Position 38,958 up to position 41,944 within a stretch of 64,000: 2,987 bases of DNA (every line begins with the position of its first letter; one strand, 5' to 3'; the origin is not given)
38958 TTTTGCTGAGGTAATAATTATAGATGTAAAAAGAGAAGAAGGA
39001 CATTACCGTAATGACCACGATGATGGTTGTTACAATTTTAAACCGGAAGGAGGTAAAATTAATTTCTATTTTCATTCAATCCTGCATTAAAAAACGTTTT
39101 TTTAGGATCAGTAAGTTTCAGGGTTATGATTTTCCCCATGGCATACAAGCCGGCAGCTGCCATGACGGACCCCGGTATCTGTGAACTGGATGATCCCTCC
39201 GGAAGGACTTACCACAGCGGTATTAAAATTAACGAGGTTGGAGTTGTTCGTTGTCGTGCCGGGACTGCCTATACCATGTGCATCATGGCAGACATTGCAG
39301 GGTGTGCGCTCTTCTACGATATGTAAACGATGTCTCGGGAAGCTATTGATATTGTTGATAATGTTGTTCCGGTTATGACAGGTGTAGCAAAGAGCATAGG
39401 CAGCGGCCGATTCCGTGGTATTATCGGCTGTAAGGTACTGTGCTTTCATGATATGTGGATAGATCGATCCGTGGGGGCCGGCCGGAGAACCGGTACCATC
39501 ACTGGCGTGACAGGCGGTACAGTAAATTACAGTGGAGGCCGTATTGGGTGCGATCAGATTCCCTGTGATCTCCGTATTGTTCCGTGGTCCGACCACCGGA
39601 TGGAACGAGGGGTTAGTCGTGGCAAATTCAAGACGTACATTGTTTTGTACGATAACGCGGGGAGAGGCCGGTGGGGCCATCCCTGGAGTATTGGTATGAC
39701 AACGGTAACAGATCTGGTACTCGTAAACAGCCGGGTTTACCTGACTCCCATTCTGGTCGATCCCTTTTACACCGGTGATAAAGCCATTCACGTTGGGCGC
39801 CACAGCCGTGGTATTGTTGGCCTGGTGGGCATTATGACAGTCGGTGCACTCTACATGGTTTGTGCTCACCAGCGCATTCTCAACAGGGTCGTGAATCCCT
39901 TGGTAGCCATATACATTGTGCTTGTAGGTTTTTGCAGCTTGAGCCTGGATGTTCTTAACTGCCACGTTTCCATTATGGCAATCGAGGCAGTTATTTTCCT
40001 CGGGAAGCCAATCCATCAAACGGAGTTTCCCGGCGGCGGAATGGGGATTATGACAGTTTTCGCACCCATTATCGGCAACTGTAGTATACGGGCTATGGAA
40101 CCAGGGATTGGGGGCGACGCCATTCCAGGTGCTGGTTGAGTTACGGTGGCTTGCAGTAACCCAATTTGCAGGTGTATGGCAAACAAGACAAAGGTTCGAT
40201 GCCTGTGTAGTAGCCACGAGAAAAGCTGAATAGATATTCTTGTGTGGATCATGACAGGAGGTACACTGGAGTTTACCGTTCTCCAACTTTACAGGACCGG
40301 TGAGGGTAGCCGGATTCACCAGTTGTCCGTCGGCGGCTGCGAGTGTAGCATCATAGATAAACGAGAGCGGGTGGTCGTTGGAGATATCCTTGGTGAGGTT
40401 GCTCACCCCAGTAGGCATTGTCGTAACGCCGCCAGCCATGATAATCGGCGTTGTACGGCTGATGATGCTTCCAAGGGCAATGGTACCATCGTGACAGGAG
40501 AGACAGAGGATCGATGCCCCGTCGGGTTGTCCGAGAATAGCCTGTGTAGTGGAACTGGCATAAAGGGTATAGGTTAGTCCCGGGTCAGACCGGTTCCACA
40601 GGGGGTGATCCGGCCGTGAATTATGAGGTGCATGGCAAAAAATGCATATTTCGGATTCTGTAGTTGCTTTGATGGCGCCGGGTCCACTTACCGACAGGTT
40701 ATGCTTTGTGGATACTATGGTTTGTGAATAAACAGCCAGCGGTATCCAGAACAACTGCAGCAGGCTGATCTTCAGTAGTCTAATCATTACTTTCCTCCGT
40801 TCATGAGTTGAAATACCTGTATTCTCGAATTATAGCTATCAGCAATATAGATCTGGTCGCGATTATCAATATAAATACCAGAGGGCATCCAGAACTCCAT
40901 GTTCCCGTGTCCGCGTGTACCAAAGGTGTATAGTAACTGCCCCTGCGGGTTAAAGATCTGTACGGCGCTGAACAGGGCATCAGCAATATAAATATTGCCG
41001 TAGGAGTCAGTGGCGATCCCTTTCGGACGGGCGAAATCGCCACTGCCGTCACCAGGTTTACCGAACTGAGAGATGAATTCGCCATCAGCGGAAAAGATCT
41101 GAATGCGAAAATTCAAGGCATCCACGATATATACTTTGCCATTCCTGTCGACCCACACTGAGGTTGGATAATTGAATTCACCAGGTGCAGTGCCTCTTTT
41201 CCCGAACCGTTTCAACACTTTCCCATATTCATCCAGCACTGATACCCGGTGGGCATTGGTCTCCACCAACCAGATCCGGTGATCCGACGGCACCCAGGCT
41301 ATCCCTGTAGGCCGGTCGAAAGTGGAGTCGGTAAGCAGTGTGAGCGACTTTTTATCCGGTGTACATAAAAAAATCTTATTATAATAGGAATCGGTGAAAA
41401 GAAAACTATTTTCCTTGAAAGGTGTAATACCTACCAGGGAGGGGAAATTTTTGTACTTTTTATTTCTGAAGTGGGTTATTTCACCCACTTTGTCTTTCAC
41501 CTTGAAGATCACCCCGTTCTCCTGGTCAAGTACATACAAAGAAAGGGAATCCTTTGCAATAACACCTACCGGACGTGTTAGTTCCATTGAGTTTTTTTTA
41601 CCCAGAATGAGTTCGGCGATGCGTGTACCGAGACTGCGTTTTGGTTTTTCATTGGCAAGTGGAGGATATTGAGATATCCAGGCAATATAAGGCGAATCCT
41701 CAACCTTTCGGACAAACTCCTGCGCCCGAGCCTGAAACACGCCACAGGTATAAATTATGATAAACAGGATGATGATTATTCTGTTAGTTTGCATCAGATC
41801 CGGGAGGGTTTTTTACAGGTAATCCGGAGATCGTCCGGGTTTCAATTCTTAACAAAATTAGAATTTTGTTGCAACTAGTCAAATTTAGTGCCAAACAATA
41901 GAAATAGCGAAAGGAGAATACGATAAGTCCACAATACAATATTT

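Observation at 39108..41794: Duplicated cytochrome and NHL-propeller pair: the 12-haem protein begins with a copy of the tetrahaem module and is translationally coupled to an NHL protein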

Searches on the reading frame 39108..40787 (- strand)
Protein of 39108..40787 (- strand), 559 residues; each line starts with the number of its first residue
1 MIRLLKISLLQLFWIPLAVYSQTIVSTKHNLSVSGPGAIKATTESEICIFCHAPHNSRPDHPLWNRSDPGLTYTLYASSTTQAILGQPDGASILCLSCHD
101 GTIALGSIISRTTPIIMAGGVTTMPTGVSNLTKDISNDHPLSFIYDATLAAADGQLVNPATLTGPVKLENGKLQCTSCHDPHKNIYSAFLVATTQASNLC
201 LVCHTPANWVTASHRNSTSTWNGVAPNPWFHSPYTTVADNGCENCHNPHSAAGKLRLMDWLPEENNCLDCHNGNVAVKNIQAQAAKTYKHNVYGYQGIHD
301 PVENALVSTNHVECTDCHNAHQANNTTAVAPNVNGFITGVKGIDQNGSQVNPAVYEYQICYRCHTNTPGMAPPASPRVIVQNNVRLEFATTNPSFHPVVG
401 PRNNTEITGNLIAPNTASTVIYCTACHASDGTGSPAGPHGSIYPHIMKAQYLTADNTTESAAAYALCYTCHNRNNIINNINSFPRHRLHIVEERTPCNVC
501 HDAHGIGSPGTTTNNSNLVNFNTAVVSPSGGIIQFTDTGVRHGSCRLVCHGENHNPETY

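Call 7: search_protein_families(library=pfam, proteins=[window:39108-40787:-], max_evalue=0.01)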
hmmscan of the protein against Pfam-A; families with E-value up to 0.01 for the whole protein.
window:39108-40787:- (559 aa): 5 families
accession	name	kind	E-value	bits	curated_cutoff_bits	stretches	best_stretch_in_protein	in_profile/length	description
PF09699.15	Paired_CXXCH_1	-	1.4e-27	95.5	20.6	3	174-206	8-38/41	Doubled CXXCH motif (Paired_CXXCH_1)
PF14522.11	Cytochrome_C7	-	8.4e-13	48.4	24.8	1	169-210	10-54/67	Cytochrome c7 and related cytochrome c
PF22113.1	Mtrc-MtrF_II-IV_dom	-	8.2e-12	45.4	30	2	356-504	27-166/176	Outer membrane cytochrome MtrC/MtrF-like, domains II/IV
PF14537.11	Cytochrom_c3_2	-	1e-09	39.2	25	2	172-272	6-79/79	Cytochrome c3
PF22678.1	Cytochrom_c_NrfB-like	-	0.0033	18.3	27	0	423-516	1-80/89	Cytochrome c-type protein NrfB-like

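Call 8: search_solved_structures(query=window:39108-40787:-, max_evalue=1, show_alignments=2)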
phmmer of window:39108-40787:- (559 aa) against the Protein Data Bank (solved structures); distinct sequences matched with E-value up to 1: 3.
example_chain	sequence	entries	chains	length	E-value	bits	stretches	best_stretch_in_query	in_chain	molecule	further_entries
7tfs_A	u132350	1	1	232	1.6e-33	119.3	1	11-205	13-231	Cytochrome c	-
9yuq_N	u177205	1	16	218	3.7e-21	78.5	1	20-205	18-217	Putative multiheme cytochrome c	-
9z9l_J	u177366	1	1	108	0.63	11.7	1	34-83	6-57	Antibody CH01 variable domain light chain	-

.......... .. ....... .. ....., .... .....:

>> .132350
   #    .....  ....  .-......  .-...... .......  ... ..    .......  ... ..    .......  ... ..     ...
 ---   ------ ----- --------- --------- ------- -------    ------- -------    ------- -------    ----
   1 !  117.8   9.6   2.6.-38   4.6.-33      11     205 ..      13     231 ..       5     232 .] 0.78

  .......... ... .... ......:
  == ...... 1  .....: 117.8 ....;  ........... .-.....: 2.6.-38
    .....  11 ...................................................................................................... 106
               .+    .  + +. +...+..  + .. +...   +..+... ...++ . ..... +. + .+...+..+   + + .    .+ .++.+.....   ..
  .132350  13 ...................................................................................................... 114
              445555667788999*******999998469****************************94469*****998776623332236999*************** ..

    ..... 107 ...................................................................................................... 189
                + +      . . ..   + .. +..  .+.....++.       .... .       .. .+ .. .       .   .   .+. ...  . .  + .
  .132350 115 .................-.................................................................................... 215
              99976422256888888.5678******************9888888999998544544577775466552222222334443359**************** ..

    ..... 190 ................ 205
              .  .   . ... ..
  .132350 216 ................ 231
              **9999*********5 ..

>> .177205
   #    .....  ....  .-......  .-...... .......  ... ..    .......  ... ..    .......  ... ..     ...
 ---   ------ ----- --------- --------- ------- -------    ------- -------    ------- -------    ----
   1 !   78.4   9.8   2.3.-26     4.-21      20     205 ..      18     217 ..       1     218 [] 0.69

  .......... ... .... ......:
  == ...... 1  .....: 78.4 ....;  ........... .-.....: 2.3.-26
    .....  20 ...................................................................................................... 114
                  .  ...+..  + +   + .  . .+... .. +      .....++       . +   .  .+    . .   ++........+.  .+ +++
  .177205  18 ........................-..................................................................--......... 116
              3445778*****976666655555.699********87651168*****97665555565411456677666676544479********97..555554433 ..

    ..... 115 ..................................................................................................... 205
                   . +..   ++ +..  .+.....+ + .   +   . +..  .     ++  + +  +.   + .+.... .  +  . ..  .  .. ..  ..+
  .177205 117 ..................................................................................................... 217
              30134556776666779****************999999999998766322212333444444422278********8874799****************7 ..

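Call 20: find_homologous_proteins(query=window:39108-40787:-, max_evalue=0.00001)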
Query window:39108-40787:- (559 aa): 5668 proteins with E <= 0.00001 among 8000 candidates; the best 120 are listed.
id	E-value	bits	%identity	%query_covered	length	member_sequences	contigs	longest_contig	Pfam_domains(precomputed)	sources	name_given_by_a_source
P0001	0.0e+0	1230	93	100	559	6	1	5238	PF09699.16,PF14537.12,PF14522.12,PF22113.2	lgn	-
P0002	0.0e+0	1153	85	100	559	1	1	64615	PF09699.16,PF14537.12,PF14522.12,PF22113.2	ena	-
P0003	0.0e+0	1133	84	100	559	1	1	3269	PF09699.16,PF14537.12,PF14522.12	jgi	jgi:predicted CXXCH cytochrome family protein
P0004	0.0e+0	1133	85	100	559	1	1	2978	PF09699.16,PF14537.12,PF14522.12,PF22113.2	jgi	-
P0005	0.0e+0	1091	81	100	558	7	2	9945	PF09699.16,PF14537.12,PF14522.12,PF22113.2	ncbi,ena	-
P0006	0.0e+0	1079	80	100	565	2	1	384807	PF09699.16,PF14537.12,PF14522.12,PF22113.2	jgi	-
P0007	0.0e+0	1066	79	100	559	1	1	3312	PF09699.16,PF14537.12,PF14522.12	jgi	jgi:predicted CXXCH cytochrome family protein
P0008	0.0e+0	1062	80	100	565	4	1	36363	PF09699.16,PF14537.12,PF14522.12,PF22113.2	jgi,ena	-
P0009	0.0e+0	1056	86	91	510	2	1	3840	PF09699.16,PF14537.12,PF14522.12,PF22113.2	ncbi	ncbi:MAG: cytochrome c3 family protein, partial [Bacteroidota bacterium]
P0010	0.0e+0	1032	78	98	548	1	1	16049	PF09699.16,PF14537.12,PF14522.12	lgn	-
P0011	5.2e-281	951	73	100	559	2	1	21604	PF09699.16,PF14537.12,PF14522.12,PF22113.2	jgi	-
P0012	4.0e-280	948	73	100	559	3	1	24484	PF09699.16,PF14537.12,PF14522.12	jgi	-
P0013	1.1e-278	944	73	99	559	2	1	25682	PF09699.16,PF14537.12,PF14522.12,PF22113.2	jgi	-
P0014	3.7e-277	939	71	100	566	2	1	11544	PF09699.16,PF14537.12,PF14522.12,PF22113.2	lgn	-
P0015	1.6e-275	933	73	99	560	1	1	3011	PF09699.16,PF14537.12,PF14522.12,PF22113.2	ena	-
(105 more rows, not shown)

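Call 22: find_related_loci(query=A1, collection=genome_contigs, flank=10000)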
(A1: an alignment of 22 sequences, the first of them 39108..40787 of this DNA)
Query A1 (559 aa) in genome_contigs; peptide patterns used: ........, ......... (x = any residue, [..] = any of these).
600 stretches matched a pattern (row limit reached: there are more); 587 encode a relative of the query (tblastn E <= 1e-3); the best 80 are kept; 80 distinct loci.
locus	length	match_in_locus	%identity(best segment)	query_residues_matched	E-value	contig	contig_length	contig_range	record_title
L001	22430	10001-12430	60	1-559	0e+0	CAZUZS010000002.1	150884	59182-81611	MAG TPA_asm: uncultured Calditrichaceae bacterium isolate binchicken_co129_674 genome assembly, contig: NODE_101_length_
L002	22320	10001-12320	62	1-559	0e+0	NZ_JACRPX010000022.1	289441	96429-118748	MAG: Ignavibacterium album isolate NC_groundwater_1998_Pr3_S-0.65um_35_12 SR2-18-Sp65_coassembly_scaffold_454498, whole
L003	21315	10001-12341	60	1-559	0e+0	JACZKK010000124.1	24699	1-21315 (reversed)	MAG: Ignavibacteriaceae bacterium isolate MAG43 ignavibacteriales_1_contig_739934, whole genome shotgun sequence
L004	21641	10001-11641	62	14-559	0e+0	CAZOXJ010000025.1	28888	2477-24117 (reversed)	MAG TPA_asm: uncultured Lentimicrobiaceae bacterium isolate SRP272421_co1_58 genome assembly, contig: NODE_3647_length_2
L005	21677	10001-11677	60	2-559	0e+0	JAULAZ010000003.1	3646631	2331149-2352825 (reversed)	MAG: Chitinophagaceae bacterium isolate MAG.10 contig_388, whole genome shotgun sequence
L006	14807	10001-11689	58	1-559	0e+0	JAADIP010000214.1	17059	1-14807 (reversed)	MAG: Calditrichota bacterium isolate M_MetaBat.59 contig-127_5035, whole genome shotgun sequence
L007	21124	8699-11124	55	1-559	0e+0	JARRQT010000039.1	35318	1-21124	MAG: Calditrichia bacterium isolate Spart_209_MAG scaffold_1385, whole genome shotgun sequence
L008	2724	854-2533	59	1-559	0e+0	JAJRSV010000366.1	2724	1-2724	MAG: Bacteroidetes bacterium isolate Dive96_bin1.139 k141_4255500, whole genome shotgun sequence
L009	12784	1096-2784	57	2-559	0e+0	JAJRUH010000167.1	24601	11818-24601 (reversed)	MAG: Bacteroidetes bacterium isolate Dive96_bin10.164 k141_4722508, whole genome shotgun sequence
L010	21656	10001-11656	56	2-554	0e+0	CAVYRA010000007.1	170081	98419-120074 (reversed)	MAG: uncultured Rikenellaceae bacterium isolate MFD04716.bin.2.148 genome assembly, contig: contig_40528, whole genome s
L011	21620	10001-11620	57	19-559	0e+0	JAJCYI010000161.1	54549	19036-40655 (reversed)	MAG: Saprospiraceae bacterium isolate OFTM40 OFTM40_160, whole genome shotgun sequence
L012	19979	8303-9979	59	2-559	0e+0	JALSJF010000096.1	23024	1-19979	MAG: Cyclobacteriaceae bacterium isolate 354-166_metabat2_scaf2bin.076 354-166_scaffold_2108_c1, whole genome shotgun se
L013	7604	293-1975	54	3-559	0e+0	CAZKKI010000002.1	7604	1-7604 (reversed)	MAG TPA_asm: uncultured Melioribacteraceae bacterium isolate binchicken_co219_313 genome assembly, contig: k141_1354502,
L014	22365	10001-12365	62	1-559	0e+0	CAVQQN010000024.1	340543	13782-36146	MAG: uncultured Ignavibacteriaceae bacterium isolate MFD01299.bin.2.218 genome assembly, contig: contig_14559, whole gen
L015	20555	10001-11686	54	7-559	0e+0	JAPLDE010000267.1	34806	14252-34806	MAG: Bacteroidetes bacterium isolate LacPavin_0419_WC90_MAG_44_8 LacPavin_0419_WC90_scaffold_308813, whole genome shotgu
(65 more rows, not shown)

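Call 44: predict_structure(alignment_id=A2)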
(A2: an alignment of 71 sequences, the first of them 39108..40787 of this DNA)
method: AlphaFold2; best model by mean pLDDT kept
length: 559 residues; sequences in the alignment: 71
mean_pLDDT: 44.2   pTM: 0.34
mean pLDDT of the five models: 44.2, 43.9, 39.6, 39.1, 33.3
residues with pLDDT >= 90: 1; 70-90: 61; 50-70: 109; < 50: 388
segments of 3 or more residues with pLDDT < 50: 19-145, 154-156, 163-201, 203-331, 334-337, 345-347, 363-390, 392-400, 422-424, 428-447, 502-520
pLDDT, mean of each block of 10 residues (from residue 1): 86 66 32 29 36 28 29 30 36 33 28 28 25 27 46 52 47 35 31 32 46 39 37 41 27 24 30 30 32 31 32 30 32 49 51 56 43 36 35 46 64 69 49 39 44 76 77 85 74 70 40 39 62 59 65 58
secondary structure, 60 per line:
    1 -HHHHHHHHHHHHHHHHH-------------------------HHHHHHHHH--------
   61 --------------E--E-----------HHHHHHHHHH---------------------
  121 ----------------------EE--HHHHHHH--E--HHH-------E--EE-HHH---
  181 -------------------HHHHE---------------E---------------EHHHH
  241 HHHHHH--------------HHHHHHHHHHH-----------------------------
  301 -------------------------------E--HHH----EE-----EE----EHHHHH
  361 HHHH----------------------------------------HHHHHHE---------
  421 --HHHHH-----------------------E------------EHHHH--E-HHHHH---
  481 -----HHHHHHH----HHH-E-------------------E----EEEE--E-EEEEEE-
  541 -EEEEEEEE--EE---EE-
elements in order: H2-18 H44-52 H90-99 H147-153 H200-203 H237-246 H261-271 H356-364 H405-410 H423-427 H465-468 H473-477 H486-492 E526-529 E534-539 E542-549

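Call 46: search_protein_families(library=ncbifam, proteins=[window:39108-40787:-], max_evalue=0.01)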
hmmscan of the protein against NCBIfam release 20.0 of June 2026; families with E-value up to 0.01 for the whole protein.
window:39108-40787:- (559 aa): 5 families
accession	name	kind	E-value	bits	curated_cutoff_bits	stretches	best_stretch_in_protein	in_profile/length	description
TIGR01905.1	paired_CXXCH_1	subfamily_domain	6.4e-22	77.2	25.2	2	174-205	8-37/41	doubled CXXCH domain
TIGR03508.1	decahem_SO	subfamily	5.6e-14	52.2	192.2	2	167-288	138-236/258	DmsE family decaheme c-type cytochrome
TIGR03146.1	cyt_nit_nrfB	equivalog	7.5e-07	29.5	166.6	0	279-365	9-92/145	cytochrome c nitrite reductase pentaheme subunit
NF008659.0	PRK11659.1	equivalog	1.1e-05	25.2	184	0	418-510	73-151/188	cytochrome c nitrite reductase pentaheme subunit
TIGR03153.1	cytochr_NrfH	equivalog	1.4e-05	25.1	134.2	0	168-223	24-78/138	cytochrome c nitrite reductase small subunit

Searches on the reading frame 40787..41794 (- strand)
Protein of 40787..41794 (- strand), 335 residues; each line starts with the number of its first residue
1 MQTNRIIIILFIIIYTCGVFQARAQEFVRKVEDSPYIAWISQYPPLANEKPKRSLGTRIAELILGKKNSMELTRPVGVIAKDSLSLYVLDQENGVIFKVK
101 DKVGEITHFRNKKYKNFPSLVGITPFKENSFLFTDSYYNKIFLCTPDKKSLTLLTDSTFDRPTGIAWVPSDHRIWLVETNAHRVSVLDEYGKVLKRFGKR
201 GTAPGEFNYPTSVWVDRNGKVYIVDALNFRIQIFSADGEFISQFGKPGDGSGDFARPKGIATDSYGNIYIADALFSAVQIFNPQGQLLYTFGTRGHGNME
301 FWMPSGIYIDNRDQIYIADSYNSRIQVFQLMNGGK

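Call 7: search_protein_families(library=pfam, proteins=[window:40787-41794:-], max_evalue=0.01)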
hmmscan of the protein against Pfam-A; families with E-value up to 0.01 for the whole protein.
window:40787-41794:- (335 aa): 6 families
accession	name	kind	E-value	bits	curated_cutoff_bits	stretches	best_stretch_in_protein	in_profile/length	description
PF01436.27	NHL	-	2.6e-26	90.7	20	2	301-328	1-28/28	NHL repeat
PF17170.10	DUF5128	-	1.5e-19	70.8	22.9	3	218-273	53-109/321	6-bladed beta-propeller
PF08450.18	SGL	-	2.6e-08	34.2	26.3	2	139-244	115-220/246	SMP-30/Gluconolactonase/LRE-like region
PF24684.1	Vgb_lyase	-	5.4e-07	29.1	50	1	73-285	13-211/290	Virginiamycin B lyase family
PF06739.17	SBBP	-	8.9e-06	26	20.5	1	240-271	2-29/38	Beta-propeller repeat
PF25021.1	TEN_NHL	-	1.8e-05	24.4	27.1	0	254-287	141-172/357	Teneurin NHL domain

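Call 46: search_protein_families(library=ncbifam, proteins=[window:40787-41794:-], max_evalue=0.01)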
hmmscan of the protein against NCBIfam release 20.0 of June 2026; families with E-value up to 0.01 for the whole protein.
window:40787-41794:- (335 aa): 3 families
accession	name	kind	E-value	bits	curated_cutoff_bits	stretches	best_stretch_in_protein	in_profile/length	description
NF035926.1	scyF_NHL_VPEP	equivalog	1.3e-42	146.3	350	2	245-329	189-274/376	scytonemin biosynthesis PEP-CTERM protein ScyF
NF047780.1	LIC12708_fam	subfamily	5.1e-10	38.8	150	1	170-328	65-208/391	LIC_12708 family protein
TIGR04183.1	Por_Secre_tail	domain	0.0024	17.8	23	0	268-309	13-55/72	T9SS type A sorting domain-containing protein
